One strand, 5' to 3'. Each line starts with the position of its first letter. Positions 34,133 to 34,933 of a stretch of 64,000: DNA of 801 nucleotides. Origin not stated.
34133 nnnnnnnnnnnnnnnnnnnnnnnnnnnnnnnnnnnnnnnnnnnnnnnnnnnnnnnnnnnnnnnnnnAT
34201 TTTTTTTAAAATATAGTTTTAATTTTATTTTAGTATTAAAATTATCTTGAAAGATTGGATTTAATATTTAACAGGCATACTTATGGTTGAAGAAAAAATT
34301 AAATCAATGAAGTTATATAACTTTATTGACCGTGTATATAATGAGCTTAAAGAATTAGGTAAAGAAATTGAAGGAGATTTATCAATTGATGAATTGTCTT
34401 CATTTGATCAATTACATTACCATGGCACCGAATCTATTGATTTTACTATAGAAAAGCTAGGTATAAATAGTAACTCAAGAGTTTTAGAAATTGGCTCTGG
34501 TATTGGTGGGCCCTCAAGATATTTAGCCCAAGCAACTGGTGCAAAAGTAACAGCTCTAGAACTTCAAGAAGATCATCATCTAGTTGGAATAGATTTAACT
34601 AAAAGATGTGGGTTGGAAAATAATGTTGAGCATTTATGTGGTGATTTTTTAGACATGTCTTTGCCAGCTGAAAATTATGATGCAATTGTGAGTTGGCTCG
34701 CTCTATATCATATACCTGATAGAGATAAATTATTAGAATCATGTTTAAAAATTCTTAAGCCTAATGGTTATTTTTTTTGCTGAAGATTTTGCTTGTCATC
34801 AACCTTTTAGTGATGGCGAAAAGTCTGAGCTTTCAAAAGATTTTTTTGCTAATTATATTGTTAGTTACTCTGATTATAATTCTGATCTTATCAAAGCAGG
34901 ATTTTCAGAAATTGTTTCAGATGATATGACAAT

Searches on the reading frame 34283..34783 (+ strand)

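Call 69: search_protein_families(library=pfam, proteins=[window:34283-34783:+], max_evalue=0.00001)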
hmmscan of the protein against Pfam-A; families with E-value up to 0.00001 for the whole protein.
window:34283-34783:+ (166 aa): 7 families
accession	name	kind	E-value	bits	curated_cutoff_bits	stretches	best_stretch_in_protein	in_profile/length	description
PF08241.18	Methyltransf_11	-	1.3e-15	58.2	21.2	1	68-166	1-95/95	Methyltransferase domain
PF13649.12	Methyltransf_25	-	4.2e-15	56.6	27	1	67-162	1-97/97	Methyltransferase domain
PF13489.12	Methyltransf_23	-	1.7e-12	47.8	27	1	56-166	13-116/164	Methyltransferase domain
PF08242.18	Methyltransf_12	-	9.4e-11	42.8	30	1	68-164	1-98/98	Methyltransferase domain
PF13847.12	Methyltransf_31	-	3.1e-10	40.3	27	1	61-164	1-107/145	Methyltransferase domain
PF02353.26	CMAS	-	4.8e-09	36.4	27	1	49-164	48-162/273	Mycolic acid cyclopropane synthetase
PF00398.26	RrnaAD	-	3e-06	27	24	1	45-132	12-95/263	Ribosomal RNA adenine dimethylase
